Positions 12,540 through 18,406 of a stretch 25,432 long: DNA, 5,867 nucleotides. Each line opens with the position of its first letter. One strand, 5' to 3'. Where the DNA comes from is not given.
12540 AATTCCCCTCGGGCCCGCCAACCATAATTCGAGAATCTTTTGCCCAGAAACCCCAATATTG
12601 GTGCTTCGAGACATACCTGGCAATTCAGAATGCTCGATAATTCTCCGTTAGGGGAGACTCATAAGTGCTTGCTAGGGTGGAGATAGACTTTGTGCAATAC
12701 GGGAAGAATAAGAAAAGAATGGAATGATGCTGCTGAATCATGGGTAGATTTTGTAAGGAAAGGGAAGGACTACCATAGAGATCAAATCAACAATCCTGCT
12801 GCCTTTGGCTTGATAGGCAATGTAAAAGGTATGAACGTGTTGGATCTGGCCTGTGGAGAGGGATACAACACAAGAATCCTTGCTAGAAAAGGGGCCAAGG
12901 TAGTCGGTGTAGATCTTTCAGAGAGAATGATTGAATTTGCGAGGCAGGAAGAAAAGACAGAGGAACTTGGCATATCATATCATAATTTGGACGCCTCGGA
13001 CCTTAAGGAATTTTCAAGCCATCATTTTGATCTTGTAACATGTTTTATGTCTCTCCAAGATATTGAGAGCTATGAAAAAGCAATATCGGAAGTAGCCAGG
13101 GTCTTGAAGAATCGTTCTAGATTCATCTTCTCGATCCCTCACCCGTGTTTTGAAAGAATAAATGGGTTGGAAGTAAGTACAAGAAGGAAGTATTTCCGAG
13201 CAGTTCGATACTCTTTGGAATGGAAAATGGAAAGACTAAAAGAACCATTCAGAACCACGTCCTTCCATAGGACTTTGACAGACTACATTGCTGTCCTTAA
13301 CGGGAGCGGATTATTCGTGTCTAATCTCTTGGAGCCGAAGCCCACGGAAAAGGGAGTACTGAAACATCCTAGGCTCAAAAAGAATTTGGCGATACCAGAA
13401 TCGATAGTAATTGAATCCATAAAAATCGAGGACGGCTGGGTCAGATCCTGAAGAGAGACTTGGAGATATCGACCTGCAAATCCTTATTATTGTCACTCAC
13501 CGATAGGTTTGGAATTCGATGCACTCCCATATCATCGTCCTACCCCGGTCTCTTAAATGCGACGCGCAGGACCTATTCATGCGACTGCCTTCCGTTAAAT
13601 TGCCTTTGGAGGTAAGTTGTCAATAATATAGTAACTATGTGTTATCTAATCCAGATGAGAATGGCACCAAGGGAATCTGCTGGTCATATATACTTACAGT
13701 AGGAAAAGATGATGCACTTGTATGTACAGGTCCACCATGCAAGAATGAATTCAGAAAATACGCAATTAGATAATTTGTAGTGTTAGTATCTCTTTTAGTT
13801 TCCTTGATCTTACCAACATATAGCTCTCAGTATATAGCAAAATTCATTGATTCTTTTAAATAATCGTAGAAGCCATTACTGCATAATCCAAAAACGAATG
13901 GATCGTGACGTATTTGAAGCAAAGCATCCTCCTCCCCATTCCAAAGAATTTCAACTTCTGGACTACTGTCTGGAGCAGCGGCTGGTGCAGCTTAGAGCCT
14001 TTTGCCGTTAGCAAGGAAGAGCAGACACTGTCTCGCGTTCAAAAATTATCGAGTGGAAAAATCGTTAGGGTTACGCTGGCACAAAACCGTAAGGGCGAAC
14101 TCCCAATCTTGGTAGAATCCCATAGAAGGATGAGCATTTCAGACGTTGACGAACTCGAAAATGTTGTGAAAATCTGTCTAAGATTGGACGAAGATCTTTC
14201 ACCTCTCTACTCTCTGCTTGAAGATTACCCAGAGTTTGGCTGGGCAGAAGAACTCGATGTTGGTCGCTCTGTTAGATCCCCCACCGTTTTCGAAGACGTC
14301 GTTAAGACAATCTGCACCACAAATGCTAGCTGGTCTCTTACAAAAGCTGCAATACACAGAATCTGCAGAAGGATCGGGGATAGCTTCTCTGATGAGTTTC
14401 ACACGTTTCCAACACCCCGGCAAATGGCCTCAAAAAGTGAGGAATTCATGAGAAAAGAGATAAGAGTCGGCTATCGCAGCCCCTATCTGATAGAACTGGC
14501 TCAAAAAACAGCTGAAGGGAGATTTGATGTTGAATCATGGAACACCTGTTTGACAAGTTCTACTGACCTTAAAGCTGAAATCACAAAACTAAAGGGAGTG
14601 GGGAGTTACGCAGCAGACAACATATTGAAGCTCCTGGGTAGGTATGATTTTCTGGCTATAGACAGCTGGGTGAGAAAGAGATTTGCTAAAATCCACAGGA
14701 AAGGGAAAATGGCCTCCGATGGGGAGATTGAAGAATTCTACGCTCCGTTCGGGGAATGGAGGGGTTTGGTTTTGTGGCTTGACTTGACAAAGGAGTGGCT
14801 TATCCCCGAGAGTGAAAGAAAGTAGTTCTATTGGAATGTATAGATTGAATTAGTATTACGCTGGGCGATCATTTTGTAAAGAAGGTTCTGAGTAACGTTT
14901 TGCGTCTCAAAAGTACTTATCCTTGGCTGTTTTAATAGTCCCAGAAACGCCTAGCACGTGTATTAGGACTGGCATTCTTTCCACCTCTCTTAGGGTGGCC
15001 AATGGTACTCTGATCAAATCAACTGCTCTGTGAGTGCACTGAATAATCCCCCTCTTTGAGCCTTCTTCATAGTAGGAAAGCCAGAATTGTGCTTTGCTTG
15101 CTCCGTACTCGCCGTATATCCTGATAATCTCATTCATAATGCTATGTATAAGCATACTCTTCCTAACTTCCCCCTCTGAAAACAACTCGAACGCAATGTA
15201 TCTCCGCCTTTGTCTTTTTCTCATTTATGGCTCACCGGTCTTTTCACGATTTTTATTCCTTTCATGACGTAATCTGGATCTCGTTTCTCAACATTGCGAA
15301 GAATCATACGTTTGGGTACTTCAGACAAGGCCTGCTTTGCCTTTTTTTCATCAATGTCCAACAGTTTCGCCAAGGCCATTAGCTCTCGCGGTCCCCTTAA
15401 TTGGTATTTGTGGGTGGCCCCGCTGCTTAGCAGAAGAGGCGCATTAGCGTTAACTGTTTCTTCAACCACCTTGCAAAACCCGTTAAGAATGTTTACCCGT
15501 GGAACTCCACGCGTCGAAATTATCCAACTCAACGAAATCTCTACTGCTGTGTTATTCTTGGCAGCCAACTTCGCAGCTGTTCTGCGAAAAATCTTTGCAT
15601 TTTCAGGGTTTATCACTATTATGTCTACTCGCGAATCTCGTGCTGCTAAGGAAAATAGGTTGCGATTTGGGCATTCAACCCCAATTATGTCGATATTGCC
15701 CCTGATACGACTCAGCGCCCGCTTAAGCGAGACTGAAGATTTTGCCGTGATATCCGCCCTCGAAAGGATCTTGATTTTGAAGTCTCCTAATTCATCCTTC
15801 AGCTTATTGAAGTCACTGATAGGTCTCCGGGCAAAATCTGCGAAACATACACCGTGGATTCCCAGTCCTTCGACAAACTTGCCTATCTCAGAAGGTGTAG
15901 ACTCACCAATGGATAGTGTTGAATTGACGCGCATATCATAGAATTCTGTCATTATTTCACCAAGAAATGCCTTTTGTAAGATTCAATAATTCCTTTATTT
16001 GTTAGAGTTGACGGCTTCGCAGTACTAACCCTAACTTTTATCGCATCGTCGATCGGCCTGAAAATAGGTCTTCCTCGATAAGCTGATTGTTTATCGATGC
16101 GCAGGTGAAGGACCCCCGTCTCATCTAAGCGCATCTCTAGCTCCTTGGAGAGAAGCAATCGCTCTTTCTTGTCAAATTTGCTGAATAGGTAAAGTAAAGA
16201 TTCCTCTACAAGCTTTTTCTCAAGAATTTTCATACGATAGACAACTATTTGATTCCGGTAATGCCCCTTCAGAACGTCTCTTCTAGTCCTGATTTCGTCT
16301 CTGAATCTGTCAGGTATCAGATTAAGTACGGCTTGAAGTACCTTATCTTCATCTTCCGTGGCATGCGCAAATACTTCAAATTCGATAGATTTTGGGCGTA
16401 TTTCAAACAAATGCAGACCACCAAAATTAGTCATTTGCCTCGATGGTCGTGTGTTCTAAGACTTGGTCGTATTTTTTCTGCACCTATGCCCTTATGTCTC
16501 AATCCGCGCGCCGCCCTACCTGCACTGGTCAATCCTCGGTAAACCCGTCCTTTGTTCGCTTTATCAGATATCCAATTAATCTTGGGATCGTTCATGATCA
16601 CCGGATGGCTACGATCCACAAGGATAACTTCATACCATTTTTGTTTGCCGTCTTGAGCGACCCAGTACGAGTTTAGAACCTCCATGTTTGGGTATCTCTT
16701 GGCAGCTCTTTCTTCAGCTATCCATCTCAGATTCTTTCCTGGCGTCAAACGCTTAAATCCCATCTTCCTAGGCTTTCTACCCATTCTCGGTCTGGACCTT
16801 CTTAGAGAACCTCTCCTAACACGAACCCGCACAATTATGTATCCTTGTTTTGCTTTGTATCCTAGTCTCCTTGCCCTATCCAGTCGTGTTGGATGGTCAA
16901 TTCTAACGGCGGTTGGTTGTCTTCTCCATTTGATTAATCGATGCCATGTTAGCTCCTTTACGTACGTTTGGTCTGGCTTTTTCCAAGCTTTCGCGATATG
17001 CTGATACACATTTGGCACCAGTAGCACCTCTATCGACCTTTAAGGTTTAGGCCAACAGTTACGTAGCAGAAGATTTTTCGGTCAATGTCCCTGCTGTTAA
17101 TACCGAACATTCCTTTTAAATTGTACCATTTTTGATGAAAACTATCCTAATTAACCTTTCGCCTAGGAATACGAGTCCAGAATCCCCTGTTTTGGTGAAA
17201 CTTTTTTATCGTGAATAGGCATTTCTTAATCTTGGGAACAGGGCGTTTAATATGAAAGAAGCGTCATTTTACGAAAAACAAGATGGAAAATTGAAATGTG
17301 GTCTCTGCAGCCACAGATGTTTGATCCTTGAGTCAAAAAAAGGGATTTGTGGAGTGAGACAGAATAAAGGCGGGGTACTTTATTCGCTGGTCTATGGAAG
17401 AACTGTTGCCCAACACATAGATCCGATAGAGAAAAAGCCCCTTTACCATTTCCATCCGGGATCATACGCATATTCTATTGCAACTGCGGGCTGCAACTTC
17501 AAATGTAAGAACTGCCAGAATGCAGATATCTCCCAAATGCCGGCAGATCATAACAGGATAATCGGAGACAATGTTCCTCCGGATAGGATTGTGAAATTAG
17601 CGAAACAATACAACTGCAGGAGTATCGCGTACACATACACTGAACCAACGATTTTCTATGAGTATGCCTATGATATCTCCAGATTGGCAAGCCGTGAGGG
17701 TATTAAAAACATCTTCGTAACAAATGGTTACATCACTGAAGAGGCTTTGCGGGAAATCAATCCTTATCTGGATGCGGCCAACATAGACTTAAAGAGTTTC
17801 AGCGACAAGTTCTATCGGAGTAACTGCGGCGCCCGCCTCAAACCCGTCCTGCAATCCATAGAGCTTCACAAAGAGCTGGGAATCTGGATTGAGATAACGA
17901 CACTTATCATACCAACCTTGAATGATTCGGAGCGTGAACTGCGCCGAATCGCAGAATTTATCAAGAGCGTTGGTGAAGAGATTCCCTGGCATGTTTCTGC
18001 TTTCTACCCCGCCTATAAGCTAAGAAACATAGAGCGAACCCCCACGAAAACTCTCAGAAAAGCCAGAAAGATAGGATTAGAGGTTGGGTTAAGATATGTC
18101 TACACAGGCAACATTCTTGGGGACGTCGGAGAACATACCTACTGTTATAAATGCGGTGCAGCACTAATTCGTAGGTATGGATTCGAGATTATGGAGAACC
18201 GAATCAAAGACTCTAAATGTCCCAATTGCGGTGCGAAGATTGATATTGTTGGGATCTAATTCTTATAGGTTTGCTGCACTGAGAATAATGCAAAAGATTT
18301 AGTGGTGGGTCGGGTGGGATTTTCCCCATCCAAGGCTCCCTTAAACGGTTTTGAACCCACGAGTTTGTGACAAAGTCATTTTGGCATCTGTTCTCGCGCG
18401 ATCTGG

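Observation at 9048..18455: All three tRNA genes share a relaxed-motif intron at variable-loop position 46/47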

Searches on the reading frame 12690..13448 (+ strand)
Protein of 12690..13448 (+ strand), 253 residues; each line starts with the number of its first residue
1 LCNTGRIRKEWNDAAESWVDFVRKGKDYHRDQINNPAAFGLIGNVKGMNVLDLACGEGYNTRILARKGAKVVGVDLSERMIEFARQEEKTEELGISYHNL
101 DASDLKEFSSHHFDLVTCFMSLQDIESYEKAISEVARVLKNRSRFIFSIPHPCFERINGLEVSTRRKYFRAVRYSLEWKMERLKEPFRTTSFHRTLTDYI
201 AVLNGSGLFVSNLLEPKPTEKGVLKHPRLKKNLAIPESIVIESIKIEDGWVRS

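Call 75: search_protein_families(library=pfam, proteins=[window:12690-13448:+], max_evalue=0.001)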
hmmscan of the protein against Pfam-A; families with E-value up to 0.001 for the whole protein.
window:12690-13448:+ (253 aa): 15 families
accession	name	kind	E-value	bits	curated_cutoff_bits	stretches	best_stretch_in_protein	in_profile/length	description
PF08241.18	Methyltransf_11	-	9e-24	84.4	21.2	1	51-147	1-95/95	Methyltransferase domain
PF13649.12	Methyltransf_25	-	2.4e-22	79.9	27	1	50-141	1-95/97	Methyltransferase domain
PF13847.12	Methyltransf_31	-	3.8e-21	75.7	27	1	46-150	3-112/145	Methyltransferase domain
PF13489.12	Methyltransf_23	-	1.8e-15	57.5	27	1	44-171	20-131/164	Methyltransferase domain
PF08242.18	Methyltransf_12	-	6.6e-15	56.1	30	1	51-143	1-96/98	Methyltransferase domain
PF01209.24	Ubie_methyltran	-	5.9e-11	42.6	20.1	1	42-145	43-149/233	ubiE/COQ5 methyltransferase family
PF07021.18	MetW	-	6.5e-07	29.6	21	1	46-154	13-114/193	Methionine biosynthesis protein MetW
PF02353.26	CMAS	-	2.5e-06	27.5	27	1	46-145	62-162/273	Mycolic acid cyclopropane synthetase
PF03848.20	TehB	-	4.1e-06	26.8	20.4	1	43-132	27-117/193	Tellurite resistance protein TehB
PF01728.25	FtsJ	-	5e-06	27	24.1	1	38-121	15-100/181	FtsJ-like methyltransferase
PF05724.17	TPMT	-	1.8e-05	25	26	1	45-115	36-101/218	Thiopurine S-methyltransferase (TPMT)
PF05219.18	DREV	-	2.2e-05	24.1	26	1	45-192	93-233/265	DREV methyltransferase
PF05175.20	MTS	-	0.0002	21.5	23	1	47-117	32-103/170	Methyltransferase small domain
PF13679.12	Methyltransf_32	-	0.00021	21.7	27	1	46-105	25-87/143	Methyltransferase domain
PF05401.17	NodS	-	0.00039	20.8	24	1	48-150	45-147/201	Nodulation protein S (NodS)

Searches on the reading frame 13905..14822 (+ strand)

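Call 75: search_protein_families(library=pfam, proteins=[window:13905-14822:+], max_evalue=0.001)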
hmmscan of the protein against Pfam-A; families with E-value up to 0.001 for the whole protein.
window:13905-14822:+ (306 aa): 1 family
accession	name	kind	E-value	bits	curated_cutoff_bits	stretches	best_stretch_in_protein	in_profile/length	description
PF00730.31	HhH-GPD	-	7.5e-07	29.9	26.2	1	133-276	1-99/108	HhH-GPD superfamily base excision DNA repair protein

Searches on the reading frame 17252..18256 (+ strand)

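Call 75: search_protein_families(library=pfam, proteins=[window:17252-18256:+], max_evalue=0.001)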
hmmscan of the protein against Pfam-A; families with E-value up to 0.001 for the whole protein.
window:17252-18256:+ (335 aa): 2 families
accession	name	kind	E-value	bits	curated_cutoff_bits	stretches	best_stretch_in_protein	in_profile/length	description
PF04055.27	Radical_SAM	-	1.1e-23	84.7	29.5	1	77-229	3-160/166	Radical SAM superfamily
PF13353.11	Fer4_12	-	1.8e-06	28.7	22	1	76-177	10-110/137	4Fe-4S single cluster domain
